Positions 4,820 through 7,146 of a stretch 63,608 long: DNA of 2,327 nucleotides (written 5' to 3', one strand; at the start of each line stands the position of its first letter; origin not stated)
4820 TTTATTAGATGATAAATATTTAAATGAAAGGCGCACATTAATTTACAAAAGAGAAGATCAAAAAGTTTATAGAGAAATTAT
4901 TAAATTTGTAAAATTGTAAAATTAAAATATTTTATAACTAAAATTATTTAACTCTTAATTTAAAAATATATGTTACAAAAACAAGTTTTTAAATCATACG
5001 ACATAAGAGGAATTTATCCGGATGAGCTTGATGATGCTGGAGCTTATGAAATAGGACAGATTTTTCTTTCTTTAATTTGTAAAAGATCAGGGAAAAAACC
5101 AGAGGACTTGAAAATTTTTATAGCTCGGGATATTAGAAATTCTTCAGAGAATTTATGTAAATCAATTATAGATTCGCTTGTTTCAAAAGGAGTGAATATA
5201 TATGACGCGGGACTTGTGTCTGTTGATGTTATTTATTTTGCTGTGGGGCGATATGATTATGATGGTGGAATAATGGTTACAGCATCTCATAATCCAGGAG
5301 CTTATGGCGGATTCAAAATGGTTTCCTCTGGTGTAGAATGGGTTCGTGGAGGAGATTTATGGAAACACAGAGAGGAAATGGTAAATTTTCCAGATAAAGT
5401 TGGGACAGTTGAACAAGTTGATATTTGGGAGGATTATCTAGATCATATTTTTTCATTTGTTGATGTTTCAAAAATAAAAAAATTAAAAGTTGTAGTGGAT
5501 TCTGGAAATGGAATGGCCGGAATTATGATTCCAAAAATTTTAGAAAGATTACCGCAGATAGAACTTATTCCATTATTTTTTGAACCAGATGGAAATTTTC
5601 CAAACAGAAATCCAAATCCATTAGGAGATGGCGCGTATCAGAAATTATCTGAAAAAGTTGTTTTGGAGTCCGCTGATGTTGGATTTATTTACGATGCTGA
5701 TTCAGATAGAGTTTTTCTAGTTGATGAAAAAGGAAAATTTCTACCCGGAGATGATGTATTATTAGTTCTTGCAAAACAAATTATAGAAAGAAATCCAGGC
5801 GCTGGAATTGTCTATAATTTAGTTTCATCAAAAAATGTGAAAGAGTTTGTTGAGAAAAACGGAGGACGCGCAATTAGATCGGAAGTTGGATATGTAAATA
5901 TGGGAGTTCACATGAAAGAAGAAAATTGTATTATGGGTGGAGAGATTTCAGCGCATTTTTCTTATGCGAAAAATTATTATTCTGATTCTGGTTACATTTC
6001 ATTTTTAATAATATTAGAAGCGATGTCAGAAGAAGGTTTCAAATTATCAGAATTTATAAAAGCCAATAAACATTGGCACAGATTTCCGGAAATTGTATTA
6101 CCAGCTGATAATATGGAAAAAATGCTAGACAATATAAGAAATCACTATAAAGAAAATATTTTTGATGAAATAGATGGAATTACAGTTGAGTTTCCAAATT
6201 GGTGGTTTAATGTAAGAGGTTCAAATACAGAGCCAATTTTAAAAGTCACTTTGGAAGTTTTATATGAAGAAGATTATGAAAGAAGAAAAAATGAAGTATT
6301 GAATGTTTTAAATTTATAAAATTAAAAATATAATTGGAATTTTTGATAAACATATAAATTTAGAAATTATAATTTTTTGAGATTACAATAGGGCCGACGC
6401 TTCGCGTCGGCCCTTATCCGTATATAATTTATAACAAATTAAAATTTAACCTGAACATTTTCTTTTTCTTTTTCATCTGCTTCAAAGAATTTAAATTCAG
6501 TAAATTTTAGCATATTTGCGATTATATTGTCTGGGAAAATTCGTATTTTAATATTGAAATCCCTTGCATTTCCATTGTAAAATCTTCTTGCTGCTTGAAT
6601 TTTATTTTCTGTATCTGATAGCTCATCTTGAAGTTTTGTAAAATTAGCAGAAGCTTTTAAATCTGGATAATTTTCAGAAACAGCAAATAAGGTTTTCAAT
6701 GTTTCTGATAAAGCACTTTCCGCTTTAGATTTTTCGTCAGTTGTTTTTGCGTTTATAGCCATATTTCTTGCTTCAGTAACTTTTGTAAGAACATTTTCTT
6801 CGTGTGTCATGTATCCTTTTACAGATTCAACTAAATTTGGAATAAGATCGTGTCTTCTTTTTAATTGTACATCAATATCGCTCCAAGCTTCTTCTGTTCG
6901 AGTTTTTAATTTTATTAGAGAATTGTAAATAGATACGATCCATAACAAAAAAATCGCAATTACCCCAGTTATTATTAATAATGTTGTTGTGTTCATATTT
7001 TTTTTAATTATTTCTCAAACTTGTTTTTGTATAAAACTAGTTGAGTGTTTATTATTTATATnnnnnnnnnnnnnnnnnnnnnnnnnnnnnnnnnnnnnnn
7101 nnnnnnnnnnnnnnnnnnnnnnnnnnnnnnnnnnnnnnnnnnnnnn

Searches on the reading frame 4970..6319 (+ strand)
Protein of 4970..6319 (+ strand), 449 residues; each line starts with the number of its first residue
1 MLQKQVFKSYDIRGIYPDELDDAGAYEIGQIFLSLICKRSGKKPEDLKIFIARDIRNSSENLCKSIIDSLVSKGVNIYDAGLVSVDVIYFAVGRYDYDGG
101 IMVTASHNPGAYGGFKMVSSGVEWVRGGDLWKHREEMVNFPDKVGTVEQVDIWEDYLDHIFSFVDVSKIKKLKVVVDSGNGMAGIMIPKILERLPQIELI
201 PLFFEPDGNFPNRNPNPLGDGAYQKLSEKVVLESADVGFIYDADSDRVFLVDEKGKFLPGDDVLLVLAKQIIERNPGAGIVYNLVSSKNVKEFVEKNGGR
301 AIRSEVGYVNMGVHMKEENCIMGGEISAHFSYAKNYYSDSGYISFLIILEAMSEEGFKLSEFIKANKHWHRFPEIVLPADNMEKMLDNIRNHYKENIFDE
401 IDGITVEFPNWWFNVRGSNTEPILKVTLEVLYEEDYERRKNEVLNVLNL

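Call 5: search_protein_families(library=pfam, proteins=[window:4970-6319:+], max_evalue=0.01)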
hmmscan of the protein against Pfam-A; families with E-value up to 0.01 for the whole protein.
window:4970-6319:+ (449 aa): 4 families
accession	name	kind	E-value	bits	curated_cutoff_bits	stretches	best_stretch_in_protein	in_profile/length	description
PF02878.22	PGM_PMM_I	-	1.3e-29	103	22.5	1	5-121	2-116/138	Phosphoglucomutase/phosphomannomutase, alpha/beta/alpha domain I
PF02879.22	PGM_PMM_II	-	1.7e-22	80.3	29.3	1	154-255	1-103/103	Phosphoglucomutase/phosphomannomutase, alpha/beta/alpha domain II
PF02880.22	PGM_PMM_III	-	2.1e-21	76.6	20.7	1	260-365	2-110/115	Phosphoglucomutase/phosphomannomutase, alpha/beta/alpha domain III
PF00408.26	PGM_PMM_IV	-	0.0011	19.5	23.1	1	395-443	21-65/68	Phosphoglucomutase/phosphomannomutase, C-terminal domain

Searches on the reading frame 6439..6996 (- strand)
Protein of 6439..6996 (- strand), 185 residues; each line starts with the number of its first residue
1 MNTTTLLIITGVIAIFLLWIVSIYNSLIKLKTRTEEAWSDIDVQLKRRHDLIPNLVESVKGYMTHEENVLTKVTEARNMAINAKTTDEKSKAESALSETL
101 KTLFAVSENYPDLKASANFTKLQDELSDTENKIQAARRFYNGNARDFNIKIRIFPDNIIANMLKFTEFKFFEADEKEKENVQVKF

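Call 5: search_protein_families(library=pfam, proteins=[window:6439-6996:-], max_evalue=0.01)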
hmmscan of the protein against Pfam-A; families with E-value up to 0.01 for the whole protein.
window:6439-6996:- (185 aa): 2 families
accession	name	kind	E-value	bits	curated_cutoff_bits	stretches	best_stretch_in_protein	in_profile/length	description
PF04011.17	LemA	-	5.5e-62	208.4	26.2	1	37-185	1-149/149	LemA family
PF10165.14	Ric8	-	0.002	17.8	25.7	1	63-122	117-178/447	Guanine nucleotide exchange factor synembryn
